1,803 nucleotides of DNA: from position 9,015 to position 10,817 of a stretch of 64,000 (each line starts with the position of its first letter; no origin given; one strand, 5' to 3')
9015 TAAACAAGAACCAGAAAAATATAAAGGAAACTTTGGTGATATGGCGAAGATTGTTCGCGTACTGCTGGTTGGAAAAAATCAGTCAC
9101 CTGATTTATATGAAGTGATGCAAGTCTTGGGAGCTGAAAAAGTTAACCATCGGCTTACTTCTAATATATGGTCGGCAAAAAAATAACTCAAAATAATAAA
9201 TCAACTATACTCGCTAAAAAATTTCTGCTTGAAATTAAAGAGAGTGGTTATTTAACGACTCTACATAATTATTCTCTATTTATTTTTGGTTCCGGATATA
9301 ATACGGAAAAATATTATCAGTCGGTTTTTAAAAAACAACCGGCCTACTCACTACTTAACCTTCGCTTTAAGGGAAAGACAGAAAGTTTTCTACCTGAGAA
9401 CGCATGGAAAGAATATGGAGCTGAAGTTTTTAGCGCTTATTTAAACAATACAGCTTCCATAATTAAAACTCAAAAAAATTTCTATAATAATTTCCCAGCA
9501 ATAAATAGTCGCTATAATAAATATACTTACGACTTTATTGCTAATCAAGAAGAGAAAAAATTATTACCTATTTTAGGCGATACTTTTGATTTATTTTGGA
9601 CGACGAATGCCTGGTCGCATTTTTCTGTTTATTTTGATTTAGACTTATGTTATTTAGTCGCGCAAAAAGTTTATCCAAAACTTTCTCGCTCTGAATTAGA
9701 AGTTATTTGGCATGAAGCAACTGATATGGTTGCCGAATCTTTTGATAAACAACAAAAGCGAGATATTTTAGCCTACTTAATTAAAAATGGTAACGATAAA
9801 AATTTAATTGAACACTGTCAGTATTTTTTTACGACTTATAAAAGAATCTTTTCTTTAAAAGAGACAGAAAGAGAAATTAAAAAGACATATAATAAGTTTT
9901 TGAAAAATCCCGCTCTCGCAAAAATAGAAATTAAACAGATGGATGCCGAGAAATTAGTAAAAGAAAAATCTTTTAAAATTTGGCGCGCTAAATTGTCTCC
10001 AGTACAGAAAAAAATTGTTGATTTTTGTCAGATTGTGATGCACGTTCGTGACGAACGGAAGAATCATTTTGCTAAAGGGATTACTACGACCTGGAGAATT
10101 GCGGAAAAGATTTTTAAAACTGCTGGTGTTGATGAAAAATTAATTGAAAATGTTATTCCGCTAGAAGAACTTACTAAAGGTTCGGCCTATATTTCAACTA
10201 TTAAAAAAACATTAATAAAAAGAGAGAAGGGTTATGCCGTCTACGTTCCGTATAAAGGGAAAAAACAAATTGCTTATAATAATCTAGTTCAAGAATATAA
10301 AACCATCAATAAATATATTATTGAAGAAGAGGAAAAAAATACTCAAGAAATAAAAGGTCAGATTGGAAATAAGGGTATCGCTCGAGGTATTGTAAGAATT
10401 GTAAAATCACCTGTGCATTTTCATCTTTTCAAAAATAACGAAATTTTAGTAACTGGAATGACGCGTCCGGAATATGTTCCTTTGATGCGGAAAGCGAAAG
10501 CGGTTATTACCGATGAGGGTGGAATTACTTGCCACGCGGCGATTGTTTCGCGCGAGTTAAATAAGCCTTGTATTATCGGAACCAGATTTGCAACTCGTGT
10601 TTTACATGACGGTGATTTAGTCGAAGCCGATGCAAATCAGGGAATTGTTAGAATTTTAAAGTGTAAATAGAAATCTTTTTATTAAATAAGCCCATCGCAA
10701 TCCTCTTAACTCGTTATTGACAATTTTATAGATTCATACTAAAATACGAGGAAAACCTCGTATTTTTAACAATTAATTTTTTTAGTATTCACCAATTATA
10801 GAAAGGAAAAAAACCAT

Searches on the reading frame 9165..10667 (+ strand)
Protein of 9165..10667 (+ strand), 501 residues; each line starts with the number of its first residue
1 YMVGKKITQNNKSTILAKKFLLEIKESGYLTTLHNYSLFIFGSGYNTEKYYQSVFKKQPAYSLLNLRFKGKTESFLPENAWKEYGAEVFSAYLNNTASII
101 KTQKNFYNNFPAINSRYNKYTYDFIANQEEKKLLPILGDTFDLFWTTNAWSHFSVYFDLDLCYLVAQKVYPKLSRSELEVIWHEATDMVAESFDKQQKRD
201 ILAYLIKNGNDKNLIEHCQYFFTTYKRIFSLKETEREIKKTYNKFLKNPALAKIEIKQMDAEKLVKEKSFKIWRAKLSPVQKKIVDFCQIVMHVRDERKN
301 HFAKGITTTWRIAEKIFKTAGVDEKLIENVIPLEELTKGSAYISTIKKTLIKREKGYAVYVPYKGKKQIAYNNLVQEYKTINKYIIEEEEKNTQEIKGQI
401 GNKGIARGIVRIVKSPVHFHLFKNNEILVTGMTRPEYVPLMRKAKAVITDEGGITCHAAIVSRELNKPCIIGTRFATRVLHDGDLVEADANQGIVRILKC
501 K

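Call 71: search_protein_families(library=pfam, proteins=[window:9165-10667:+], max_evalue=0.00001)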
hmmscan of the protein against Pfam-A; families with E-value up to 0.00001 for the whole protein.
window:9165-10667:+ (501 aa): 1 family
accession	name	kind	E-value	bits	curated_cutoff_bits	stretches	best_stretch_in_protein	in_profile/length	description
PF00391.29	PEP-utilizers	-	4e-23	81.2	23.1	1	422-493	1-72/72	PEP-utilising enzyme, mobile domain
